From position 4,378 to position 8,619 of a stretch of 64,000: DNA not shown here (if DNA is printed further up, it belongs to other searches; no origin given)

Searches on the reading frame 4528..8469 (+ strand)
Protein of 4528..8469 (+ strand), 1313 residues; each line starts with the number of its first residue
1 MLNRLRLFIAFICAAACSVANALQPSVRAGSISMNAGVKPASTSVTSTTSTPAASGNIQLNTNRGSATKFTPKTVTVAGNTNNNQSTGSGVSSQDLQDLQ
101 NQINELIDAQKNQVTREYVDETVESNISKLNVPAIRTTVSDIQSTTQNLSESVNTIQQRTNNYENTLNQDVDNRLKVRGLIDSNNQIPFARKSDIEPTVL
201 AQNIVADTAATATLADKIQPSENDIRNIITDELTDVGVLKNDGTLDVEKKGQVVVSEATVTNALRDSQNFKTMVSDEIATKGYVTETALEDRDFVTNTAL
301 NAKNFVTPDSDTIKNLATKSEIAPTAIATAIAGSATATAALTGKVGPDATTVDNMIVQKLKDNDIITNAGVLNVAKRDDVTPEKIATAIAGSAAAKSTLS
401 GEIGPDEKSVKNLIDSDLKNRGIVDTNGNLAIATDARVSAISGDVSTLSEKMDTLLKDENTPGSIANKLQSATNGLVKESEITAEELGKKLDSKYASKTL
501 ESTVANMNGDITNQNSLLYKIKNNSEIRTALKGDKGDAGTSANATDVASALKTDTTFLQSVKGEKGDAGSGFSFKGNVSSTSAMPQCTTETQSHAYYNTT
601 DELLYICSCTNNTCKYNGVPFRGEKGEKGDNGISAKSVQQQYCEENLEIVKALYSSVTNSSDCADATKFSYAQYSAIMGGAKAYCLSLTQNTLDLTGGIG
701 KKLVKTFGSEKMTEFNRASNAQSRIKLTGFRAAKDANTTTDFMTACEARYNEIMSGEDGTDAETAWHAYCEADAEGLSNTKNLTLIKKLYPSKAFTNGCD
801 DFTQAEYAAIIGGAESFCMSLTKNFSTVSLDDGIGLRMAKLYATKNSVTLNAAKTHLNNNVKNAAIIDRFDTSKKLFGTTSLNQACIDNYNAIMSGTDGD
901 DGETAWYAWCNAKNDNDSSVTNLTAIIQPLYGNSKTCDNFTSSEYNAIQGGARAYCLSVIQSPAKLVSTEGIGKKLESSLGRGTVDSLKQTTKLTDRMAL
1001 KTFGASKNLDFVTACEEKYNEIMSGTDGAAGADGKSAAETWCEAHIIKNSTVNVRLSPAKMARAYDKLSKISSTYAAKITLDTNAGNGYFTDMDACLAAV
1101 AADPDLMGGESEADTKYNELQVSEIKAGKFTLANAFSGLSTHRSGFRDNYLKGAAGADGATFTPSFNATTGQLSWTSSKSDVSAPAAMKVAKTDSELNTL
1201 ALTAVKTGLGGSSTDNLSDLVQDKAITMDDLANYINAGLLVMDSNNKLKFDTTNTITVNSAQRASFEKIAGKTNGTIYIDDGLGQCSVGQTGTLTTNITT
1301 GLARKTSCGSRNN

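Call 20: find_encoding_contigs(protein=window:4528-8469:+, flank=10000, max_places=1)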
Protein window:4528-8469:+ (1313 aa): 3 contigs read that carry it; 1 place shown.
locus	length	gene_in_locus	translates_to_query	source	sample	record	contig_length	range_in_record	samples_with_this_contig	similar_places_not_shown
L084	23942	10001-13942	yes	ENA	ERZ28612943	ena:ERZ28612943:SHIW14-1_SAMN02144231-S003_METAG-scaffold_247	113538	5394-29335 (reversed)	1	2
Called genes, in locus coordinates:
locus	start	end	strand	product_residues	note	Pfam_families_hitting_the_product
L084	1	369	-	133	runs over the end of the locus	PF02472:ExbD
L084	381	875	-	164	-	PF01618:MotA_ExbB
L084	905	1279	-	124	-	PF13279:4HBT_2, PF03061:4HBT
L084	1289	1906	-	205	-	PF12917:YfbR-like, PF13023:HD_3, PF01966:HD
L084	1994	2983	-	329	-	PF05496:RuvB_N, PF01078:Mg_chelatase (faint), PF13173:AAA_14 (weak), PF00004:AAA, PF07728:AAA_5, PF17864:AAA_lid_4, PF05491:WHD_RuvB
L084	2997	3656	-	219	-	PF02129:Peptidase_S15, PF00561:Abhydrolase_1, PF12697:Abhydrolase_6 (weak), PF12146:Hydrolase_4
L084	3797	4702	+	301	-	-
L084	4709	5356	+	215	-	PF00072:Response_reg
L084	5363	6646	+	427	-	PF00512:HisKA (weak), PF02518:HATPase_c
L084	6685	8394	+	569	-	PF03485:Arg_tRNA_synt_N, PF00750:tRNA-synt_1d, PF05746:DALR_1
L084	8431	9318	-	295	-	PF01544:CorA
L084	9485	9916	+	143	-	-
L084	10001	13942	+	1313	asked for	-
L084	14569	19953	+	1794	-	-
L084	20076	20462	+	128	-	PF01648:ACPS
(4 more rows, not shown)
